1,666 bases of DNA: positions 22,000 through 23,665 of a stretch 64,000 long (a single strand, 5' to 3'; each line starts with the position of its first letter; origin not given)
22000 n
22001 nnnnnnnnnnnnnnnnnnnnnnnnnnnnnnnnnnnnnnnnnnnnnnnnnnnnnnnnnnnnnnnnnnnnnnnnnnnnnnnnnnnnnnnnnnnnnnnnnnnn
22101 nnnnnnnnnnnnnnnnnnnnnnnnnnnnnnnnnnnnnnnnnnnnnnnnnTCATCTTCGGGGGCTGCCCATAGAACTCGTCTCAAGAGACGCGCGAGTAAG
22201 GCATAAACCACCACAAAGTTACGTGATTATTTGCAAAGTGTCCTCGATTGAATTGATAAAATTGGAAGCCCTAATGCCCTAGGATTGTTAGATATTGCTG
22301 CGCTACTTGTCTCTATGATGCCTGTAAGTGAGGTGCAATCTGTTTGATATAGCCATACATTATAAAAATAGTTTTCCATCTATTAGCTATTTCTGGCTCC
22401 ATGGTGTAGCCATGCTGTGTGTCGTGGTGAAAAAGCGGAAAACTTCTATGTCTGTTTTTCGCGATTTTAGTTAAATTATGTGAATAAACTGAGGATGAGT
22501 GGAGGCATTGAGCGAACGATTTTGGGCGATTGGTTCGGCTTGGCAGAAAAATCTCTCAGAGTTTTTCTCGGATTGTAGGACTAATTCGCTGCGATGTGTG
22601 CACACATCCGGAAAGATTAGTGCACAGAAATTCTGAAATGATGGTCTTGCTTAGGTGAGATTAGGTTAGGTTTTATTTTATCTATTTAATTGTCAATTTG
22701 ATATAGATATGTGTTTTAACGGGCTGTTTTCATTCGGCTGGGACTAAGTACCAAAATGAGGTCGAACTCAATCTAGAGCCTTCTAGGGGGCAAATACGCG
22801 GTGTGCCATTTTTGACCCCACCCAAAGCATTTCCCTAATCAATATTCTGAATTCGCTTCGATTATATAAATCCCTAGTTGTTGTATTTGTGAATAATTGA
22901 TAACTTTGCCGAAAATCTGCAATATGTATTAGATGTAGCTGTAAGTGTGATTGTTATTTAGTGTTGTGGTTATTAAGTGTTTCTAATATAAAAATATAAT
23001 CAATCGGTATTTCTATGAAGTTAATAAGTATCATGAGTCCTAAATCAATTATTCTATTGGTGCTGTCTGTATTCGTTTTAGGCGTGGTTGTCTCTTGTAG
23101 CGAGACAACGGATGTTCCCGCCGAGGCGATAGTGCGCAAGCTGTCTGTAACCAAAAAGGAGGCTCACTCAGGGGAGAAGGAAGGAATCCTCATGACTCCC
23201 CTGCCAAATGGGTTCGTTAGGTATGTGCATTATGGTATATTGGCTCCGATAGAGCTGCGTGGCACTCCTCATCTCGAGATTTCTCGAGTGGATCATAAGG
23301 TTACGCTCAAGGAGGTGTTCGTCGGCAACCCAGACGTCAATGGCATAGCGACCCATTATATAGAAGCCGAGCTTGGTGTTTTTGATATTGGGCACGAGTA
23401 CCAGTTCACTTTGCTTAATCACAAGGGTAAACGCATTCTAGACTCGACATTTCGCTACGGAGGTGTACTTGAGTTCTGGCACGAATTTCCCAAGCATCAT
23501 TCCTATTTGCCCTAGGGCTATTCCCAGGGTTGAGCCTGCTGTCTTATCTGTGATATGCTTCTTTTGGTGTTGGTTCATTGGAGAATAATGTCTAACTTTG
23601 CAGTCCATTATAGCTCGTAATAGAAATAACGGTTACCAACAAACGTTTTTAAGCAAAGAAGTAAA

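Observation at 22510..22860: Three-copy modular intergenic repeat family with a perfect 16-bp palindrome, each copy oriented toward the next gene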

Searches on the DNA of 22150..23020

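Call 12: search_rna_families(source=window, start=22150, end=23020, threshold=evalue, max_evalue=10)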
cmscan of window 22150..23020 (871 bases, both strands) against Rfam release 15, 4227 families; matches with E-value up to 10: 1.
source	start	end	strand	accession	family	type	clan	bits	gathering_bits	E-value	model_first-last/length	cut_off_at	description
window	22495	22556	+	RF02931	Bacilli-1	Gene; sRNA;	-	13.5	55.6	6.3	1-65/65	no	Bacilli-1 RNA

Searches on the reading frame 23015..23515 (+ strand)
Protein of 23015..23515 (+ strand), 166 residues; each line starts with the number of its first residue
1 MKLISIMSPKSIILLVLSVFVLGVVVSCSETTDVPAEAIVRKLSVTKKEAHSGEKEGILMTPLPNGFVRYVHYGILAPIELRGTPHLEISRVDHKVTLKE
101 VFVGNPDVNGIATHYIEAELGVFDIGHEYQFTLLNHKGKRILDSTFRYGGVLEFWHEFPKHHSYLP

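Call 18: find_encoding_contigs(protein=window:23015-23515:+, flank=10000, max_places=10)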
Protein window:23015-23515:+ (166 aa): 1 contig read that carries it; 1 place shown.
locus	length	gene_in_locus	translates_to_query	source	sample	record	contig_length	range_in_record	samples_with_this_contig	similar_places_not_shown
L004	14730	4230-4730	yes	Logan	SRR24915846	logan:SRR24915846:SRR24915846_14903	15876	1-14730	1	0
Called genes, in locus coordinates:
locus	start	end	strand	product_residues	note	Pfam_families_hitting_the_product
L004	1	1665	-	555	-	?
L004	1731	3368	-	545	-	PF06418:CTP_synth_N, PF00117:GATase, PF07722:Peptidase_C26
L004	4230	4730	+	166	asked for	-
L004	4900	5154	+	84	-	PF01197:Ribosomal_L31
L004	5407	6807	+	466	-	PF04087:DUF389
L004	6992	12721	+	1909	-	PF01835:MG2, PF00207:A2M, PF17973:bMG10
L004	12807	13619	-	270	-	PF00753:Lactamase_B (weak), PF12706:Lactamase_B_2, PF23023:Anti-Pycsar_Apyc1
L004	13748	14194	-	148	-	PF00383:dCMP_cyt_deam_1, PF14437:MafB19-deam, PF14439:Bd3614-deam (faint)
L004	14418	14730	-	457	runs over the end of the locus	PF03631:Virul_fac_BrkB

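Call 21: search_protein_families(library=pfam, proteins=[window:23015-23515:+])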
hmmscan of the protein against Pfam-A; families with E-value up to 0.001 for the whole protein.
window:23015-23515:+ (166 aa): 0 families
